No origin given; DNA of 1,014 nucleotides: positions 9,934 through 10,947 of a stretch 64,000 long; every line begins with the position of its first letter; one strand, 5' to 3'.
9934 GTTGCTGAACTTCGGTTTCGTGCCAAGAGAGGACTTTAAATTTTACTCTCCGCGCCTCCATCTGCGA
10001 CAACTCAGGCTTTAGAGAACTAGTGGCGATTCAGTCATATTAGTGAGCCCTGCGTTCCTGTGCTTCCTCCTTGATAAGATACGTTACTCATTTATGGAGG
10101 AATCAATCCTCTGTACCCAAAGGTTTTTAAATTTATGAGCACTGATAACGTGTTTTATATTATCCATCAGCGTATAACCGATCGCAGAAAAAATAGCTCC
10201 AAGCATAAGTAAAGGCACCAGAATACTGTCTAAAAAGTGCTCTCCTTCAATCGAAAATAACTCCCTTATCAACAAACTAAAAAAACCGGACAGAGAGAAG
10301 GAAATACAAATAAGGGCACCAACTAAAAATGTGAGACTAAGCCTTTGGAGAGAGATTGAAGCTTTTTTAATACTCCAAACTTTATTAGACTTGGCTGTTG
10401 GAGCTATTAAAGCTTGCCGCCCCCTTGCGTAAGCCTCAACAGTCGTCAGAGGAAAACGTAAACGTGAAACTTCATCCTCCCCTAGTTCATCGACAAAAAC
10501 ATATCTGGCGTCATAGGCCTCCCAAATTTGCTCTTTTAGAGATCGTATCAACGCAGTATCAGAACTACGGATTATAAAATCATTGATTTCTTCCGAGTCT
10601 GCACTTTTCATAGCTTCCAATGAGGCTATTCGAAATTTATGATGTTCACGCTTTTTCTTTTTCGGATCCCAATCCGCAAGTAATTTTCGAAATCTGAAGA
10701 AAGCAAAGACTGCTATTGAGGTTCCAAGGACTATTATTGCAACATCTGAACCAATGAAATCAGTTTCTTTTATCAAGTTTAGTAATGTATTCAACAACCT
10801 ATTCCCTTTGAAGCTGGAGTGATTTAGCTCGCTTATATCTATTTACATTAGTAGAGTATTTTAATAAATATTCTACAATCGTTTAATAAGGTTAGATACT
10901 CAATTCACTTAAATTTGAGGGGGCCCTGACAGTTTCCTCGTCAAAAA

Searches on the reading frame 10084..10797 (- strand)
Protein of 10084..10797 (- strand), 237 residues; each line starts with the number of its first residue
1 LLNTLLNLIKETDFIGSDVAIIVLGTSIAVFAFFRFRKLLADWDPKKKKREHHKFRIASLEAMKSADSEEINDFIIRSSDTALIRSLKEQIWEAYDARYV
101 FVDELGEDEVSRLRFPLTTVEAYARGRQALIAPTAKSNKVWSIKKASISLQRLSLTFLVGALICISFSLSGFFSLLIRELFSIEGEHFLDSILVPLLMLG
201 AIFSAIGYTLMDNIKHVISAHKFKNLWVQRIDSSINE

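Call 3: search_protein_families(library=pfam, proteins=[window:10084-10797:-], max_evalue=1)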
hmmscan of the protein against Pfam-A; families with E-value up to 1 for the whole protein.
window:10084-10797:- (237 aa): 0 families

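Call 4: search_protein_families(library=ncbifam, proteins=[window:10084-10797:-], max_evalue=1)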
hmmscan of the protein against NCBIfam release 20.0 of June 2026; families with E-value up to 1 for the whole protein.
window:10084-10797:- (237 aa): 1 family
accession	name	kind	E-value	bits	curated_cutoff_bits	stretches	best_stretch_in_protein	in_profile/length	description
TIGR02838.1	spore_V_AC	equivalog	0.12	12.1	164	1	143-215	10-77/141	stage V sporulation protein AC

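Call 5: search_protein_families(library=padloc, proteins=[window:10084-10797:-], max_evalue=1)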
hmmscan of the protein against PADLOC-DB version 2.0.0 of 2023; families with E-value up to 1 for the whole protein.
window:10084-10797:- (237 aa): 0 families
